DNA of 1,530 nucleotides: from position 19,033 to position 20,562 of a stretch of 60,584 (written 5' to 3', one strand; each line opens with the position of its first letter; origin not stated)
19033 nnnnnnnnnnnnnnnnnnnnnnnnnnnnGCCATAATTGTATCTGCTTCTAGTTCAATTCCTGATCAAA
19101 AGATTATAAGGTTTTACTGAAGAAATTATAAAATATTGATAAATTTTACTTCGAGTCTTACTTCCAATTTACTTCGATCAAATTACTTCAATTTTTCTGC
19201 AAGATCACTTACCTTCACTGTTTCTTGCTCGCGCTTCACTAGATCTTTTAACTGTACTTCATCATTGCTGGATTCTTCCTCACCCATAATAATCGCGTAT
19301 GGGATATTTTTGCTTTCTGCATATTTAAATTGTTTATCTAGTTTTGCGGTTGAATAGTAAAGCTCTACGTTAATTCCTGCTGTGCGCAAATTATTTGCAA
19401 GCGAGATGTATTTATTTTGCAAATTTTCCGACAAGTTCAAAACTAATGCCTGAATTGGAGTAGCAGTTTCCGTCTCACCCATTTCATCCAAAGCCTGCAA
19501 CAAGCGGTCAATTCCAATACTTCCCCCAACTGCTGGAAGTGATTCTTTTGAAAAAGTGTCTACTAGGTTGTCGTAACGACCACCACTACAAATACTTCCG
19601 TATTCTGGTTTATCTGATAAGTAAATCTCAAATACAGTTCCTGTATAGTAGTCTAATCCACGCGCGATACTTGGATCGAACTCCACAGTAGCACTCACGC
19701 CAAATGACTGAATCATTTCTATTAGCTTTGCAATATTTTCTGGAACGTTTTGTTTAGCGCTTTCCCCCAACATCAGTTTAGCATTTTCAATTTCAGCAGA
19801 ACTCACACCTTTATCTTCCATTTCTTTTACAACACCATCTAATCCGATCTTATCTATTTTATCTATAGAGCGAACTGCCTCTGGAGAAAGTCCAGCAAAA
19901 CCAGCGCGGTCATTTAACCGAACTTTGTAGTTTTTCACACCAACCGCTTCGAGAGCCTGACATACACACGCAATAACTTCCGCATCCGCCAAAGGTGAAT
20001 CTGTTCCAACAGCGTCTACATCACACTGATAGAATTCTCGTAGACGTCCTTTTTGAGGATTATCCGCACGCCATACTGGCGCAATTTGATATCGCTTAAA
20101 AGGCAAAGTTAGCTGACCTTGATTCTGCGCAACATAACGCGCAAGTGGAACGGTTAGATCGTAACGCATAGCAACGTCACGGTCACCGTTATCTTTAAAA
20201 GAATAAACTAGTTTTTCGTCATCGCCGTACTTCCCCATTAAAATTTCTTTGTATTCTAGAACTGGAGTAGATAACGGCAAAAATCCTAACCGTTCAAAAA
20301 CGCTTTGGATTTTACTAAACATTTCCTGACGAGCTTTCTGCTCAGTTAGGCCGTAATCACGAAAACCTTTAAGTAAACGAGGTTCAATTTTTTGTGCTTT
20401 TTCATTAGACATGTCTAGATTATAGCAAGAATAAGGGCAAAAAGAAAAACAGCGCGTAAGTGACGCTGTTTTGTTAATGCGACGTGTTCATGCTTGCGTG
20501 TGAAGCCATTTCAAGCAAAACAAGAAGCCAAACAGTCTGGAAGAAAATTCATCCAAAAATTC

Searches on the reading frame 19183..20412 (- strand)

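Call 70: search_protein_families(library=pfam, proteins=[window:19183-20412:-], max_evalue=0.001)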
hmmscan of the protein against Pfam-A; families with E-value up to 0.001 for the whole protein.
window:19183-20412:- (409 aa): 4 families
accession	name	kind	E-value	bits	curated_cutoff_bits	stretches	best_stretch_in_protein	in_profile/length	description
PF13393.11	tRNA-synt_His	-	7.6e-43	147.3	25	2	16-170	1-154/308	Histidyl-tRNA synthetase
PF03129.25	HGTP_anticodon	-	3.2e-20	72.5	21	1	321-409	1-92/94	Anticodon binding domain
PF00587.30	tRNA-synt_2b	-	1.1e-07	32.6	29.3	1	70-307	1-174/179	tRNA synthetase class II core domain (G, H, P, S and T)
PF00152.25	tRNA-synt_2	-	2.7e-06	27.1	25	0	26-134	23-121/308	tRNA synthetases class II (D, K and N)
